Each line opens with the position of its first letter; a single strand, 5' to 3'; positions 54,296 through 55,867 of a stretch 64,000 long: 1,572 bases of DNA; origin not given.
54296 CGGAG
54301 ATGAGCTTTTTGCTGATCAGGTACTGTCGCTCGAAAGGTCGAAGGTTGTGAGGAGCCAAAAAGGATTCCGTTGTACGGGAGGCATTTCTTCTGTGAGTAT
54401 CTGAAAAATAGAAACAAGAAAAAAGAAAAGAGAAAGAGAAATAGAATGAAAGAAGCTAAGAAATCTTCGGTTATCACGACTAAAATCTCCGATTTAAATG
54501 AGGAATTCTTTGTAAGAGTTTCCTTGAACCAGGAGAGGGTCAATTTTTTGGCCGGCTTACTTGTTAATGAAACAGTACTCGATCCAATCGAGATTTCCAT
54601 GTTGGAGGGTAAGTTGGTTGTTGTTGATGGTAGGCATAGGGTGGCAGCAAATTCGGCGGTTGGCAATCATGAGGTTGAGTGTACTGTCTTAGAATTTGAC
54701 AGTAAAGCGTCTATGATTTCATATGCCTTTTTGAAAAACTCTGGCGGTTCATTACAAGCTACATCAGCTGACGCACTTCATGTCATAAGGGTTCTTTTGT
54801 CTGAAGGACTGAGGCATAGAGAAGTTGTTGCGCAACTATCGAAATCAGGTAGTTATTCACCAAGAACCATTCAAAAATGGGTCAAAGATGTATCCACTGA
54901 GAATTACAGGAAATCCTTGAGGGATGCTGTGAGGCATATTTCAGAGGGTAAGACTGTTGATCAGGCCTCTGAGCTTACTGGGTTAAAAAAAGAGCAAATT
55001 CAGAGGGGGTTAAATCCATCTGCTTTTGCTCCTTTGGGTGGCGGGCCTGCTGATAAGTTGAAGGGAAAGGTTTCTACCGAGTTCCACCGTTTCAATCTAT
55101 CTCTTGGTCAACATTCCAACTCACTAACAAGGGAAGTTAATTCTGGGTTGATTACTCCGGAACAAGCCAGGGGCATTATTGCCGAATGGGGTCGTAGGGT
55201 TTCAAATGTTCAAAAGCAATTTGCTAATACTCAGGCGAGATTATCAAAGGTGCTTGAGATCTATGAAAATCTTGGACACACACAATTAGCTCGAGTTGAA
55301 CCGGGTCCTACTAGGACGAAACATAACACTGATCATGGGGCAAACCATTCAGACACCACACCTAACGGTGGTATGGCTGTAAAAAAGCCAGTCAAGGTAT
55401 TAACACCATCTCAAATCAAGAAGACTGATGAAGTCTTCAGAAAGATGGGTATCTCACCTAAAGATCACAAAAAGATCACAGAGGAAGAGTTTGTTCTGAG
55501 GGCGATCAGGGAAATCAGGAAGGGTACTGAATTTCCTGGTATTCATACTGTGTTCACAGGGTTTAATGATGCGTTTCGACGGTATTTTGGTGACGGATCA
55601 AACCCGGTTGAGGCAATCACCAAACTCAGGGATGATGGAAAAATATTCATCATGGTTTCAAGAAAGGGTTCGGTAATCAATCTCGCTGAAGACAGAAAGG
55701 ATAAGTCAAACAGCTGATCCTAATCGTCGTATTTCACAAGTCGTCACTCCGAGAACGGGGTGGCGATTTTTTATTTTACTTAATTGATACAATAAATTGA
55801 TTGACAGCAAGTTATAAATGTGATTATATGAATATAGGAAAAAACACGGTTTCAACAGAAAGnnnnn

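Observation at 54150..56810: Higher-GC three-gene module: small ORF, ParB/DndB-like DGRHR protein, EndoIV-like TIM-barrel protein, each with a homologous terminator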

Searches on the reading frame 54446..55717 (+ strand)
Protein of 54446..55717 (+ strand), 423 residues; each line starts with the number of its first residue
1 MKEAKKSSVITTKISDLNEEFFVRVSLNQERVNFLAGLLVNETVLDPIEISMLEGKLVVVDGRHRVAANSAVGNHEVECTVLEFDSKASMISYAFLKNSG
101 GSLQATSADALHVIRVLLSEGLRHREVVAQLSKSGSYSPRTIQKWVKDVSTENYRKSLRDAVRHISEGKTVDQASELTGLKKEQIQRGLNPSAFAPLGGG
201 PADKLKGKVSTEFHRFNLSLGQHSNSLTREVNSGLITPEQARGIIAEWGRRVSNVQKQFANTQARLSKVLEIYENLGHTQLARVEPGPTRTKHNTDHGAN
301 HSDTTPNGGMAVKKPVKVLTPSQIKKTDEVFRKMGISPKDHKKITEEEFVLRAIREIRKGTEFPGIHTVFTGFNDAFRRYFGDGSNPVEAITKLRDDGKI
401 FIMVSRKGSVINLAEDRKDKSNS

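Call 5: search_protein_families(library=pfam, proteins=[window:54446-55717:+], max_evalue=0.1)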
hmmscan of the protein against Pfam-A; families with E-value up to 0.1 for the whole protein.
window:54446-55717:+ (423 aa): 3 families
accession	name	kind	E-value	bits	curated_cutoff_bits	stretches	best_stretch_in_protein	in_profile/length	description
PF13551.12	HTH_29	-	0.00018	22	28.1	0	127-153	13-40/64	Winged helix-turn helix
PF13384.12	HTH_23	-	0.052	13.8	24.6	0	161-187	10-36/50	Homeodomain-like domain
PF20188.4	DUF6551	-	0.059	13.3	26.8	0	26-72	9-54/242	Family of unknown function (DUF6551)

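Call 6: search_protein_families(library=phrogs, proteins=[window:54446-55717:+], max_evalue=0.1)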
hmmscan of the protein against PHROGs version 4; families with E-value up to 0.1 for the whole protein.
window:54446-55717:+ (423 aa): 5 families
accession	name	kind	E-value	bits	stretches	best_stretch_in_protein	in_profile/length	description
phrog_1033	-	DNA, RNA and nucleotide metabolism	6.1e-09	37.1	1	23-150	49-174/334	ParB-like partition protein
phrog_4715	-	DNA, RNA and nucleotide metabolism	0.0022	17.5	1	4-88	142-228/630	ParB-like partition protein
phrog_3264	-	DNA, RNA and nucleotide metabolism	0.012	16.3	0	27-85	67-126/337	ParB-like partition protein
phrog_3951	-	unknown function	0.051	14.1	1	28-163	40-177/301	-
phrog_4268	-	transcription regulation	0.058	14.6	0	139-191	17-69/96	transcriptional repressor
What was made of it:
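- There are PHROG ParB-like hits (call 6).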

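Call 7: search_protein_families(library=ncbifam, proteins=[window:54446-55717:+], max_evalue=0.1)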
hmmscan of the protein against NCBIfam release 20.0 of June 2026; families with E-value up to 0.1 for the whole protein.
window:54446-55717:+ (423 aa): 4 families
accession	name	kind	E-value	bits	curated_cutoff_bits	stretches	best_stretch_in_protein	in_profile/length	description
TIGR04285.1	nucleoid_noc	exception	0.0034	16.8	315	1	20-98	14-91/255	nucleoid occlusion protein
NF053625.1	SerKinSerKArch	equivalog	0.0054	15.9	380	1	41-88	45-94/244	ADP-dependent L-serine kinase SerK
TIGR02684.1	dnstrm_HI1420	hypoth_equivalog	0.024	14.9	53.7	1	141-192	16-67/89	addiction module antidote protein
TIGR01669.1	phage_XkdX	equivalog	0.043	13.6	28.2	0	229-247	25-43/45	XkdX family protein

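Call 8: search_protein_families(library=padloc, proteins=[window:54446-55717:+], max_evalue=0.1)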
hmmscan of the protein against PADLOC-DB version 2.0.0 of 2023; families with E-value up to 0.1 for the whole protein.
window:54446-55717:+ (423 aa): 0 families

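Call 13: find_homologous_proteins(query=window:54446-55717:+)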
Query window:54446-55717:+ (423 aa): 3 proteins with E <= 0.001 among 6479 candidates.
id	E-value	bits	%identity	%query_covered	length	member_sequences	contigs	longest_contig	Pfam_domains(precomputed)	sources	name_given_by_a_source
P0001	8.3e-275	929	100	100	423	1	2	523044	-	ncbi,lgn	-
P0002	1.3e-211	721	79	100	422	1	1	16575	PF02195.27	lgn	-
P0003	5.0e-23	100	28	56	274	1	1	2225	PF01527.27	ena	-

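Call 17: find_encoding_contigs(protein=P0002, flank=10000)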
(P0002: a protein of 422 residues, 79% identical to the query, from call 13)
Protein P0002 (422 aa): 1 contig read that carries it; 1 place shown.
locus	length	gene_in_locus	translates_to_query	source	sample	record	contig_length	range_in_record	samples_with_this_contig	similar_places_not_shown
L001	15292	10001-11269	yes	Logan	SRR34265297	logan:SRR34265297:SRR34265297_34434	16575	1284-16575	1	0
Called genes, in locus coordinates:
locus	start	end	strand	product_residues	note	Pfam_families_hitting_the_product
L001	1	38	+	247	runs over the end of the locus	-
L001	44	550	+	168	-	-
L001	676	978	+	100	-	-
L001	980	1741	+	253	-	-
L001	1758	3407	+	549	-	PF02518:HATPase_c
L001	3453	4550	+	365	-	PF01926:MMR_HSR1, PF02421:FeoB_N, PF06071:YchF-GTPase_C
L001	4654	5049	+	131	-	-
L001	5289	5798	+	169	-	PF00293:NUDIX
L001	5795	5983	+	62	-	-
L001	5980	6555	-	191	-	PF13482:RNase_H_2, PF10108:DNA_pol_B_exo2 (faint)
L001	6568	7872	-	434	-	PF13393:tRNA-synt_His, PF00587:tRNA-synt_2b, PF03129:HGTP_anticodon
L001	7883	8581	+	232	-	PF01509:TruB_N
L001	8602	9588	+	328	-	PF03703:bPH_2, PF04326:SLFN_AlbA_2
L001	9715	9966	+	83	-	-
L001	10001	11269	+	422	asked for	PF02195:ParB_N (weak)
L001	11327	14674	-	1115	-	PF02811:PHP, PF07733:DNA_pol3_alpha, PF17657:DNA_pol3_finger, PF14579:HHH_6, PF01336:tRNA_anti-codon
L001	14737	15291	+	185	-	?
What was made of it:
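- L001 has the order bPH-AlbA2, 83 aa, ParB-like, dnaE, with no TIM gene (call 17).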

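Call 18: find_encoding_contigs(protein=P0001, flank=10000)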
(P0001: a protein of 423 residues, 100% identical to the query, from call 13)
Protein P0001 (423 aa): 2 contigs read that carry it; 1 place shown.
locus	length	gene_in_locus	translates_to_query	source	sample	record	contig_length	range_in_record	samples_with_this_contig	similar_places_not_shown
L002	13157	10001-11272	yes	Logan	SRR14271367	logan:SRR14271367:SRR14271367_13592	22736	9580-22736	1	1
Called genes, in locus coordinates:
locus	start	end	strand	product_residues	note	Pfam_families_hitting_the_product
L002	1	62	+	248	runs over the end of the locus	-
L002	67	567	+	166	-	-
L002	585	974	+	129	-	-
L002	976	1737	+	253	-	-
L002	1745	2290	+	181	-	PF00856:SET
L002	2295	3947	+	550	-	PF02518:HATPase_c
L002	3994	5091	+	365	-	PF01926:MMR_HSR1, PF02421:FeoB_N, PF06071:YchF-GTPase_C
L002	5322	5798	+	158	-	PF00293:NUDIX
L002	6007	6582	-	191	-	PF13482:RNase_H_2, PF10108:DNA_pol_B_exo2 (faint)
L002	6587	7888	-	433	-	PF13393:tRNA-synt_His, PF00587:tRNA-synt_2b, PF03129:HGTP_anticodon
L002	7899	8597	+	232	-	PF01509:TruB_N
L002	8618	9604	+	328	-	PF03703:bPH_2, PF04326:SLFN_AlbA_2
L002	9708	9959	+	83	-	-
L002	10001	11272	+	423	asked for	-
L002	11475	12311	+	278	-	PF01261:AP_endonuc_2 (faint)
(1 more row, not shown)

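Call 19: find_encoding_contigs(protein=P0003, flank=10000)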
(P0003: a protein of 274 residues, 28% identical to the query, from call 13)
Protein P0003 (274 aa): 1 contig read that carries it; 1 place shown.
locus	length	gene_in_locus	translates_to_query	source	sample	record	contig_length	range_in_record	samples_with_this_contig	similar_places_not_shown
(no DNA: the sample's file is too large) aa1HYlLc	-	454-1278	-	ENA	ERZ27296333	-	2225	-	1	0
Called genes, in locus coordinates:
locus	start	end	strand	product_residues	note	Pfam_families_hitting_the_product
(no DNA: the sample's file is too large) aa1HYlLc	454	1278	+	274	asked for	PF01527:HTH_Tnp_1 (weak)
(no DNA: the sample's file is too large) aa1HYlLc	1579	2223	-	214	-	?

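Call 24: search_solved_structures(query=window:54446-55717:+, max_evalue=1, show_alignments=2)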
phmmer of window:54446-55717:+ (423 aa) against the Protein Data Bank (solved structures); distinct sequences matched with E-value up to 1: 5.
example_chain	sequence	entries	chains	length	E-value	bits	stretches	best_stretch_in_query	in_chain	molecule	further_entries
9u78_A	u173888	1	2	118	2.9e-06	29.9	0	141-172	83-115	Single Chain Protein of De Novo Designed Helix Bundles-4EH2 with KDPV Loop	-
8vd6_A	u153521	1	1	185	0.029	16.7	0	155-187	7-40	CAP REPEAT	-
4rht_A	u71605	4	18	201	0.35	13.1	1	220-296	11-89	Hypoxanthine-guanine phosphoribosyltransferase Hpt | Hypoxanthine-guanine phosphoribosyltransferase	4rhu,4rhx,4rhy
5knp_A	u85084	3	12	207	0.36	13.1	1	220-296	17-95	Hypoxanthine-guanine phosphoribosyltransferase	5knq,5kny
1p6r_A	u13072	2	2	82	0.53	12.5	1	110-146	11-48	Penicillinase repressor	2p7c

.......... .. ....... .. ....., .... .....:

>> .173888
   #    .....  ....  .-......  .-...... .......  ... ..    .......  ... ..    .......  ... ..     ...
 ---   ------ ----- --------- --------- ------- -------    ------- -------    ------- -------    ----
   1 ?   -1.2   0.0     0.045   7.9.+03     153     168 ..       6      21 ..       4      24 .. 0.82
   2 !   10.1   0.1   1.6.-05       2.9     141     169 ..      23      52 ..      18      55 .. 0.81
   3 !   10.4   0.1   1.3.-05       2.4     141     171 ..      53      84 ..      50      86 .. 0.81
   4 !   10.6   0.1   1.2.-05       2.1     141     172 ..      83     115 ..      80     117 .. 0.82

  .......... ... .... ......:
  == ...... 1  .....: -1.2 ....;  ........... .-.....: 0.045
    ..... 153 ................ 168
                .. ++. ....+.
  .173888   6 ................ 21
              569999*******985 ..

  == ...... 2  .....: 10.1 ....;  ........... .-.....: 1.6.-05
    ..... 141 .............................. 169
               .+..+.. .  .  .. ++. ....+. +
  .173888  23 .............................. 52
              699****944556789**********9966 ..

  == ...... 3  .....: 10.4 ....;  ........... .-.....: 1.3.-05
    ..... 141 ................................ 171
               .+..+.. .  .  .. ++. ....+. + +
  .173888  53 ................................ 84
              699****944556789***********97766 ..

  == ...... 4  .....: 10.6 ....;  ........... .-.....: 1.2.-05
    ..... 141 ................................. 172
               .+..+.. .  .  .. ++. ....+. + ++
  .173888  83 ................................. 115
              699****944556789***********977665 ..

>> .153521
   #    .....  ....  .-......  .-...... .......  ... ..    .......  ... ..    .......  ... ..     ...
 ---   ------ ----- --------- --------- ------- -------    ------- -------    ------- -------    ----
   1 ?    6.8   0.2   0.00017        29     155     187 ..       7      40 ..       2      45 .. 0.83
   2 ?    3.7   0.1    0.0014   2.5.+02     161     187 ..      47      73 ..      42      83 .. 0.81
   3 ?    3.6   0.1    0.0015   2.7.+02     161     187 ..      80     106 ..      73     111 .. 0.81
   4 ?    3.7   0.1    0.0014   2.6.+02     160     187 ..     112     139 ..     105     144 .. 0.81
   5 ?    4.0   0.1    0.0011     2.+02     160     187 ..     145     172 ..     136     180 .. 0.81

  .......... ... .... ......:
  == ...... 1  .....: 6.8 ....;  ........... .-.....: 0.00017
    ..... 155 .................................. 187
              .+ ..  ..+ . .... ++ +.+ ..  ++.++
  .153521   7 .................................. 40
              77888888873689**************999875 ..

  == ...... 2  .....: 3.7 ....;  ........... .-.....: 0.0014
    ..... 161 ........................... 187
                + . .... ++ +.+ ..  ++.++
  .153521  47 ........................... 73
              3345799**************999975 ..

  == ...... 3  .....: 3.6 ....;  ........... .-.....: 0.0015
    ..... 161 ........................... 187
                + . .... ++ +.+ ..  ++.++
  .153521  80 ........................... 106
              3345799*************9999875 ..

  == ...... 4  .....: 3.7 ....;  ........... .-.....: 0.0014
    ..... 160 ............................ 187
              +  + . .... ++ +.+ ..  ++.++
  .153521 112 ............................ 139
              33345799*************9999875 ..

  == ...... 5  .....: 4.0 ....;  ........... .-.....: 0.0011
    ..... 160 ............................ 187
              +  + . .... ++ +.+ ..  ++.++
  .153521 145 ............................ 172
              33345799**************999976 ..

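Call 34: search_dna_similar(query=P0001, collection=phages, mode=protein, max_evalue=0.001, max_rows=20)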
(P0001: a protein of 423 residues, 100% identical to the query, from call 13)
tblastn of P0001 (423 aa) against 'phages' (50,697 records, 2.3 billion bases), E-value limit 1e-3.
No match.

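Call 35: search_dna_similar(query=P0001, collection=plasmids, mode=protein, max_evalue=0.01, max_rows=20)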
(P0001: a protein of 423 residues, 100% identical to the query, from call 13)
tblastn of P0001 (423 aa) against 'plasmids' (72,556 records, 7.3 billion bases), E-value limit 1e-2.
Records with a match: 2; places in all: 2; records where one place covers at least 80% of the query: 0.
Best place of each record, by identity: <60% 2.
By first word of the organism name: Desulfosarcina 1; Acaryochloris 1.
By predicted mobility (MOB-suite, as given by PLSDB): non-mobilizable 1; mobilizable 1.
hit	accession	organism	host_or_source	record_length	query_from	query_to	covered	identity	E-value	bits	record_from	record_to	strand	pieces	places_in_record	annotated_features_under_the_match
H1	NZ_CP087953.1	Desulfosarcina sp. BuS5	-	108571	56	320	63%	22.9%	4e-5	54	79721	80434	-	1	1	helix-turn-helix domain-containing protein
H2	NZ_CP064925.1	Acaryochloris marina S15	cell culture,surface of Pikea pinnata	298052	17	120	25%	32.4%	1e-3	49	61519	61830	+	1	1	ParB N-terminal domain-containing protein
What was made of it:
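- No match at E<=1e-3 among 50,697 phage records, and only two weak plasmid matches (calls 34, 35).
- Tried and rejected: tblastn of the ParB-like protein found no phage record and only two weak plasmid hits (calls 34, 35).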

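Call 36: search_protein_representatives(alignment_id=A1)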
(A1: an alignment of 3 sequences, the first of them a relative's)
Query: 3 sequences, 422 profile positions. Proteins with E-value up to 0.001 (for the whole library): 1780; up to 1e-10: 445; up to 1e-30: 101. The best 150 are listed.
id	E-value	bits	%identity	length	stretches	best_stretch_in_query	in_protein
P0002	6.8e-255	861.9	-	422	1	1-422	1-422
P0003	3.2e-127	441.2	-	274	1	4-270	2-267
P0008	5.9e-66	239.4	-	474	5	329-416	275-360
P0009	4.9e-48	180.4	-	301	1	6-286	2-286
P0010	9.2e-47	176.2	-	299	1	8-298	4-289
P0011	3.8e-45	170.9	-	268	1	4-271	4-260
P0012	2.1e-44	168.4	-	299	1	12-272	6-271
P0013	3.2e-43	164.5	-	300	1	11-291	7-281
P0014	1.1e-42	162.8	-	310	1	9-294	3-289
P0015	2.2e-42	161.7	-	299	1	11-286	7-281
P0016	5.8e-42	160.4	-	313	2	11-266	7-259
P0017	1.1e-41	159.4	-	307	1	10-273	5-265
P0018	1.2e-41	159.4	-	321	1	13-296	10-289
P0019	2.7e-41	158.1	-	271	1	16-259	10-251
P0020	3.0e-41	158.0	-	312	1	5-281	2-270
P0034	5.5e-39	150.6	-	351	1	9-280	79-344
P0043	1.3e-37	146.0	-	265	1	13-247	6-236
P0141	2.5e-28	115.4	-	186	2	327-416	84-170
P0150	8.2e-28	113.7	-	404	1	8-318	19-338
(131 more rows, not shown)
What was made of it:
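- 1780 representatives at E<=1e-3 and 101 at E<=1e-30, mostly 260-310 aa, covering query residues 10-270 (call 36).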

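Call 37: list_cluster_members(proteins=[P0008, P0009, P0010, P0011, P0012, P0013, P0014, P0016, P0141, P0034])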
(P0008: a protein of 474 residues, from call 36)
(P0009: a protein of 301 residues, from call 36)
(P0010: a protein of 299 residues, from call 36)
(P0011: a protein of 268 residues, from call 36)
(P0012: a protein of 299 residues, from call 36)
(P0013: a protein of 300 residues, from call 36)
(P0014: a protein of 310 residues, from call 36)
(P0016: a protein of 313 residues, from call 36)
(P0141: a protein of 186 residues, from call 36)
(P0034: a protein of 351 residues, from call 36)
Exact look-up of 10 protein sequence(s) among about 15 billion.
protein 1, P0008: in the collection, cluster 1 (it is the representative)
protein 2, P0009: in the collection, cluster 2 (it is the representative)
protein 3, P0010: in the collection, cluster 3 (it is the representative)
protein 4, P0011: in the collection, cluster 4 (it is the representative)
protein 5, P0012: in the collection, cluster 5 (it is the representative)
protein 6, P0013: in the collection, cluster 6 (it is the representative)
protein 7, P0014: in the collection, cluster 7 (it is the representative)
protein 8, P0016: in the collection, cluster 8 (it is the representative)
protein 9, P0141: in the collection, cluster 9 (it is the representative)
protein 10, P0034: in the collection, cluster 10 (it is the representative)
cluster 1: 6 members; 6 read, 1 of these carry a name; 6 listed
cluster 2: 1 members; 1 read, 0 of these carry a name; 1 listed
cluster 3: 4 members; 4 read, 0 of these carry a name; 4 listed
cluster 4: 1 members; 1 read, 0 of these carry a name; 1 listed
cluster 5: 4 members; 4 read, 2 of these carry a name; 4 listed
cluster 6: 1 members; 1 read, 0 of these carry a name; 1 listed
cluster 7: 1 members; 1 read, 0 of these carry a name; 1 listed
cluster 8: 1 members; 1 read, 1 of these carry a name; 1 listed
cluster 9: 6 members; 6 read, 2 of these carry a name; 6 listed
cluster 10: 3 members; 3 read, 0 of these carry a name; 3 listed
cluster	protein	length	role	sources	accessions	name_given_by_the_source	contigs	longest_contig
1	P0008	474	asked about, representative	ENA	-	-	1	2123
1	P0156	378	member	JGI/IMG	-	aspartyl/asparaginyl-tRNA synthetase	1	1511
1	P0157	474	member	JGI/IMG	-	-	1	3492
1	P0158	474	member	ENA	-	-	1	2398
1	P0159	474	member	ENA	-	-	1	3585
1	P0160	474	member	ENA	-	-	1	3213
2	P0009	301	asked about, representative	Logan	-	-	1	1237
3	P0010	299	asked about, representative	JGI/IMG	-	-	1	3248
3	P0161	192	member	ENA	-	-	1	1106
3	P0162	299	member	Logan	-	-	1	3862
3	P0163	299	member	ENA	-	-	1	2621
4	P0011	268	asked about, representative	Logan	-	-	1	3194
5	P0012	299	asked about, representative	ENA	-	-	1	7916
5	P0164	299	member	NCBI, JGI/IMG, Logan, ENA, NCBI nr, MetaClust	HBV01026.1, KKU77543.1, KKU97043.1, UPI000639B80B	MAG TPA: hypothetical protein DEF00_01360 [Candidatus Taylorbacteria bacterium] | MAG: hypothetical protein UY03_C0014G0031 [Parcubacteria group bacterium ... | status=active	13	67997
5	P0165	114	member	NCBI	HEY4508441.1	MAG TPA: hypothetical protein VJJ55_02165, partial [Candidatus Paceibacterota bacterium]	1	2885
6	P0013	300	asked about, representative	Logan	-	-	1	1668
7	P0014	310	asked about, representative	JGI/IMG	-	-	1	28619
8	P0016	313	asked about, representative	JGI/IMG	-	hypothetical protein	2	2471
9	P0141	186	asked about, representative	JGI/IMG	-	predicted membrane protein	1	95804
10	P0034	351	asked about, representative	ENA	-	-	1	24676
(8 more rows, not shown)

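Call 40: predict_structure(alignment_id=A1)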
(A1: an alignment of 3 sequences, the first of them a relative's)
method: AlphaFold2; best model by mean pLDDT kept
length: 423 residues; sequences in the alignment: 3
mean_pLDDT: 56.8   pTM: 0.41
mean pLDDT of the five models: 56.8, 54.9, 53.4, 52.7, 51.3
residues with pLDDT >= 90: 3; 70-90: 133; 50-70: 128; < 50: 159
segments of 3 or more residues with pLDDT < 50: 1-6, 23-26, 191-210, 265-327, 357-388, 398-423
pLDDT, mean of each block of 10 residues (from residue 1): 51 78 49 66 67 78 72 82 81 73 64 83 87 81 86 77 74 83 72 40 44 54 57 62 56 56 46 32 24 27 26 26 39 58 50 49 37 39 43 52 36 34 26
secondary structure, 60 per line:
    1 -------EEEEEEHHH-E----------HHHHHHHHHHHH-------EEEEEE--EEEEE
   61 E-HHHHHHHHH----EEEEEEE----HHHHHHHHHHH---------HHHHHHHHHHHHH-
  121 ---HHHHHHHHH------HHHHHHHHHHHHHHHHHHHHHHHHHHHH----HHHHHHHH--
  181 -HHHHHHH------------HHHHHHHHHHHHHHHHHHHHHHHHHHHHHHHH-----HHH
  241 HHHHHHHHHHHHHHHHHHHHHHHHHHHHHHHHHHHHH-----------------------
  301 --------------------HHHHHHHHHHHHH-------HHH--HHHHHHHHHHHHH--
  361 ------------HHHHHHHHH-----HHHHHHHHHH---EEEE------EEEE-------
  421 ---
elements in order: E8-13 H29-40 E48-53 E56-61 H63-71 E76-82 H87-97 H107-119 H124-132 H139-166 H171-178 H182-188 H201-232 H238-277 H321-333 H346-358 H373-381 H387-396 E400-403 E410-413
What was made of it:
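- The AF2 model is mediocre (pLDDT 56.8; 70-87 only for aa ~40-190; call 40).
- Tried and rejected: The ParB-like model is usable only for aa ~40-190 (call 40).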

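Call 44: find_related_loci(query=A5, collection=genome_contigs, flank=8000)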
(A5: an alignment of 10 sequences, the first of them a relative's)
Query A5 (423 aa) in genome_contigs; peptide patterns used: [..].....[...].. (x = any residue, [..] = any of these).
402 stretches matched a pattern; 11 encode a relative of the query (tblastn E <= 1e-3); 11 distinct loci.
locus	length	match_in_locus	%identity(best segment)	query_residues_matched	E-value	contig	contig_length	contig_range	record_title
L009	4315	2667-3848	30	8-411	9e-46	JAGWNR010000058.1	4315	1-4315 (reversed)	MAG: Patescibacteria group bacterium isolate REEB237 contig-150_32651, whole genome shotgun sequence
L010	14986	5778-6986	28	5-411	2e-42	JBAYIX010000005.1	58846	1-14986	MAG: Candidatus Paceibacterota bacterium isolate SO_2016_GW1_41 scaffold01073_OW334_2016, whole genome shotgun sequence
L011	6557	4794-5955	34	2-411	3e-39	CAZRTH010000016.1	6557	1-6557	MAG TPA_asm: uncultured Candidatus Saccharibacteria bacterium isolate SRP193066_co2_80 genome assembly, contig: NODE_606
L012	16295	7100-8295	30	6-411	5e-32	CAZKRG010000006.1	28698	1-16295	MAG TPA_asm: uncultured Candidatus Saccharibacteria bacterium isolate SRP093762_co1_1 genome assembly, contig: NODE_978_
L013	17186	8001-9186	28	3-412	4e-29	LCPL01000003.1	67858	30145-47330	MAG: Parcubacteria group bacterium GW2011_GWC2_48_17 UY29_C0003, whole genome shotgun sequence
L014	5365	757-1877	29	6-412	1e-27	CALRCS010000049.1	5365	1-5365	MAG: Candidatus Nomurabacteria bacterium isolate RH-23may17-878 genome assembly, contig: RH-23may17-C133192, whole genom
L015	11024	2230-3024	28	2-269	3e-27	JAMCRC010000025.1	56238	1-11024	MAG: Patescibacteria group bacterium isolate FK_Sedi_A_Bin.289 NODE_951_length_56238_cov_2.76518, whole genome shotgun s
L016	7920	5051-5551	31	14-186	6e-20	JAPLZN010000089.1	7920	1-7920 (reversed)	MAG: Candidatus Vogelbacteria bacterium isolate LacPavin_0920_WC90_MAG_48_8 LacPavin_0920_WC90_scaffold_1969268, whole g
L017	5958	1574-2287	28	5-245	8e-20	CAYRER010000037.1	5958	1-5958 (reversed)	MAG TPA_asm: uncultured Candidatus Saccharibacteria bacterium isolate SRP323723_co1_135 genome assembly, contig: NODE_11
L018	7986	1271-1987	25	13-253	4e-17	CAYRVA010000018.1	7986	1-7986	MAG TPA_asm: uncultured Candidatus Saccharibacteria bacterium isolate SRP093762_co1_28 genome assembly, contig: NODE_505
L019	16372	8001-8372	32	13-144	8e-8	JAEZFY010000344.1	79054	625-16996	MAG: Actinomycetes bacterium isolate OH_CBrB_70 k127_2349175, whole genome shotgun sequence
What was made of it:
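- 10 of 11 genome loci are Patescibacteria MAGs (call 44).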
